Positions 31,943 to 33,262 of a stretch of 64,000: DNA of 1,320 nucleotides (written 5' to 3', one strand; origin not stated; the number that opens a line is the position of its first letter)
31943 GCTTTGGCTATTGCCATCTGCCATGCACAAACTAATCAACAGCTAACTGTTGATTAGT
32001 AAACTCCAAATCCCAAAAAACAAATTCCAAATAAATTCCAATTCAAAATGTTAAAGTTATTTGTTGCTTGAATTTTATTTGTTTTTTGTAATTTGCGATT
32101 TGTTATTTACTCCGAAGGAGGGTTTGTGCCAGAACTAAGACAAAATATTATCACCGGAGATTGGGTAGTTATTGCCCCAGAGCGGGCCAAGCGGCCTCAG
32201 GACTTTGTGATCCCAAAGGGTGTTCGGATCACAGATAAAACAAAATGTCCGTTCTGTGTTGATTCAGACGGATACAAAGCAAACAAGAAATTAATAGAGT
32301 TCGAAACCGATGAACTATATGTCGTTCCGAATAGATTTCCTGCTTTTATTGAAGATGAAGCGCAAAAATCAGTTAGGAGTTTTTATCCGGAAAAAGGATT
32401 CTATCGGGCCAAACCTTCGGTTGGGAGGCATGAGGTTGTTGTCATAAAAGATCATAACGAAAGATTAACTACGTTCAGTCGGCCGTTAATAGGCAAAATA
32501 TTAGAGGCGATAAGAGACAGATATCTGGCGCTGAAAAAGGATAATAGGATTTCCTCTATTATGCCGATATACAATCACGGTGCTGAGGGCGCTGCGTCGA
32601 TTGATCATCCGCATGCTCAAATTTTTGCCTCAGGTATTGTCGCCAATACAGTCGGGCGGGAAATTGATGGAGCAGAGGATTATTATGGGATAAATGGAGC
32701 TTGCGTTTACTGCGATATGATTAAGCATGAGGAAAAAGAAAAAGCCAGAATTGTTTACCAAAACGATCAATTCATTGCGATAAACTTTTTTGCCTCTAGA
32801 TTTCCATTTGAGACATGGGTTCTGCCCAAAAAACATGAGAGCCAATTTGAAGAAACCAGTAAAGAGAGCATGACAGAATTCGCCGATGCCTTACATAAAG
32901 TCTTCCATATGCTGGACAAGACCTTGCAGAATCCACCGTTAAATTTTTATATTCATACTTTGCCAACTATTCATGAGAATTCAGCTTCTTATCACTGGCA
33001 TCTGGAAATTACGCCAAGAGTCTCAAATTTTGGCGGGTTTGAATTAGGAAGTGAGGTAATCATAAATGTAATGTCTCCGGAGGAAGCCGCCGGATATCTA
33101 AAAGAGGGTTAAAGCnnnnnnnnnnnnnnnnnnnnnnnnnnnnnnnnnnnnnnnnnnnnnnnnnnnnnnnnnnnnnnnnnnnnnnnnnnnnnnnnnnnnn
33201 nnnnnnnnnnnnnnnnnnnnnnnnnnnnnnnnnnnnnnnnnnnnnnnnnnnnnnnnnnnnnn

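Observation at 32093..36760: Triple ATP-grasp ligase + GalT-type HIT island splitting the conserved ruvC | ruvA-ruvB cluster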

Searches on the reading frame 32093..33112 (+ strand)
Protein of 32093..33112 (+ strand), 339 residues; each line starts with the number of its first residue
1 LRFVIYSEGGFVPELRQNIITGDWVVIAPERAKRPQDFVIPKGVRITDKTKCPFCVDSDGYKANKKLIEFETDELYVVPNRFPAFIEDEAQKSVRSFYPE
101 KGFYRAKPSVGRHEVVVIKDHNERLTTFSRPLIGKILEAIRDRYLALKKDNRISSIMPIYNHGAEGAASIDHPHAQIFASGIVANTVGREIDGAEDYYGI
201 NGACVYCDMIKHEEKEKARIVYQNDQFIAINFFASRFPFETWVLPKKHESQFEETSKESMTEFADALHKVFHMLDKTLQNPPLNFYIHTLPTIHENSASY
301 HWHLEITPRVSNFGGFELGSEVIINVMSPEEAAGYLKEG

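Call 3: search_protein_families(library=pfam, proteins=[window:32093-33112:+], max_evalue=0.01)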
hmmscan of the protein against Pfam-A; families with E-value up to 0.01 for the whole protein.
window:32093-33112:+ (339 aa): 6 families
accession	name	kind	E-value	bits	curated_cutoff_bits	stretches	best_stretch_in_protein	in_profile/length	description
PF01087.27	GalP_UDP_transf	-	8.4e-14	52.9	22.1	1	13-181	12-181/184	Galactose-1-phosphate uridyl transferase, N-terminal domain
PF01230.28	HIT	-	5.8e-11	43.3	21.5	1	216-304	4-92/98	HIT domain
PF02744.22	GalP_UDP_tr_C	-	2e-10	41.1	29.2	1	194-322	5-136/165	Galactose-1-phosphate uridyl transferase, C-terminal domain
PF16268.10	DUF4921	-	2.9e-09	36.8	28.5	1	159-331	227-388/425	Domain of unknown function (DUF4921)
PF16285.10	DUF4931_N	-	2.2e-05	25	24.1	1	119-178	60-119/124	Domain of unknown function (DUF4931) N-terminal domain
PF11969.13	DcpS_C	-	0.00025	21.9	24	1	204-294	2-93/114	Scavenger mRNA decapping enzyme C-term binding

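Call 4: search_protein_families(library=ncbifam, proteins=[window:32093-33112:+], max_evalue=0.01)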
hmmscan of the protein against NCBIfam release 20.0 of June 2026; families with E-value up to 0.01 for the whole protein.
window:32093-33112:+ (339 aa): 4 families
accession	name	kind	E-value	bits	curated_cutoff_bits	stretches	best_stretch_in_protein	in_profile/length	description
NF008724.0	PRK11720.1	equivalog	3.5e-37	128.3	448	1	13-333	10-332/348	UDP-glucose--hexose-1-phosphate uridylyltransferase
TIGR00209.1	galT_1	equivalog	2.2e-29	102.5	102.1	1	15-308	13-302/349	galactose-1-phosphate uridylyltransferase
NF045834.1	M_plasma_HinT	exception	5.7e-05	23.9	130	0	214-272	8-66/102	histidine triad protein HinT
NF003747.0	PRK05346.1-2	equivalog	0.0056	15.9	336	1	95-163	106-171/260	Na(+)-translocating NADH-quinone reductase subunit C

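Call 23: search_solved_structures(query=window:32093-33112:+, max_evalue=0.01, show_alignments=1)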
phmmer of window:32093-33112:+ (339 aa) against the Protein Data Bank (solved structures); distinct sequences matched with E-value up to 0.01: 19.
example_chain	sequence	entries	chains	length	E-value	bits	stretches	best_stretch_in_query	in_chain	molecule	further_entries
1z84_A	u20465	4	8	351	1e-50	176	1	12-338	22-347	galactose-1-phosphate uridyl transferase-like protein | putative galactose-1-phosphate uridyl transferase | Probable galactose-1-phosphate uridyl transferase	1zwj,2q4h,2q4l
2h39_A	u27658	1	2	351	2.5e-49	171.4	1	12-338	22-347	Probable galactose-1-phosphate uridyl transferase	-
6k5z_A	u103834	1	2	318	6.5e-27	97.7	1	14-337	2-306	Galactose-1-phosphate uridylyltransferase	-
6k9z_A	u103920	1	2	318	1.1e-25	93.6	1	14-337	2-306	Galactose-1-phosphate uridylyltransferase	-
1hxp_A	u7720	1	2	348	9e-20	74.3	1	13-308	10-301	HEXOSE-1-PHOSPHATE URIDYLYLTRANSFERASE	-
1hxq_A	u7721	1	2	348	1.3e-19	73.7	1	13-308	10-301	HEXOSE-1-PHOSPHATE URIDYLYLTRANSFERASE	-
1gup_A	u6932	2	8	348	3.3e-18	69.1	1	13-308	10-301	GALACTOSE-1-PHOSPHATE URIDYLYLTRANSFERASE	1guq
6gqd_A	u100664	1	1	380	2.2e-15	59.8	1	15-324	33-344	Galactose-1-phosphate uridylyltransferase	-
5in3_B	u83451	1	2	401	2.3e-15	59.8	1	15-324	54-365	Galactose-1-phosphate uridylyltransferase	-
5uvm_A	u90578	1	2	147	0.00078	21.9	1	203-304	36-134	Histidine triad (HIT) protein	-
3lb5_A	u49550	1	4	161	0.0036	19.7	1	205-317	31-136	Hit-like protein involved in cell-cycle regulation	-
3l7x_A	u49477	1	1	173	0.0046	19.3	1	191-318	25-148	Putative Hit-like protein involved in cell-cycle regulation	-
3oj7_A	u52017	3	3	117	0.0048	19.3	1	202-271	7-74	Putative histidine triad family protein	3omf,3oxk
3rhn_A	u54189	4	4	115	0.0057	19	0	211-254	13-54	HISTIDINE TRIAD NUCLEOTIDE-BINDING PROTEIN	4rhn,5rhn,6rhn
3o1x_A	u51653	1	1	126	0.0063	18.9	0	210-254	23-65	Histidine triad nucleotide-binding protein 1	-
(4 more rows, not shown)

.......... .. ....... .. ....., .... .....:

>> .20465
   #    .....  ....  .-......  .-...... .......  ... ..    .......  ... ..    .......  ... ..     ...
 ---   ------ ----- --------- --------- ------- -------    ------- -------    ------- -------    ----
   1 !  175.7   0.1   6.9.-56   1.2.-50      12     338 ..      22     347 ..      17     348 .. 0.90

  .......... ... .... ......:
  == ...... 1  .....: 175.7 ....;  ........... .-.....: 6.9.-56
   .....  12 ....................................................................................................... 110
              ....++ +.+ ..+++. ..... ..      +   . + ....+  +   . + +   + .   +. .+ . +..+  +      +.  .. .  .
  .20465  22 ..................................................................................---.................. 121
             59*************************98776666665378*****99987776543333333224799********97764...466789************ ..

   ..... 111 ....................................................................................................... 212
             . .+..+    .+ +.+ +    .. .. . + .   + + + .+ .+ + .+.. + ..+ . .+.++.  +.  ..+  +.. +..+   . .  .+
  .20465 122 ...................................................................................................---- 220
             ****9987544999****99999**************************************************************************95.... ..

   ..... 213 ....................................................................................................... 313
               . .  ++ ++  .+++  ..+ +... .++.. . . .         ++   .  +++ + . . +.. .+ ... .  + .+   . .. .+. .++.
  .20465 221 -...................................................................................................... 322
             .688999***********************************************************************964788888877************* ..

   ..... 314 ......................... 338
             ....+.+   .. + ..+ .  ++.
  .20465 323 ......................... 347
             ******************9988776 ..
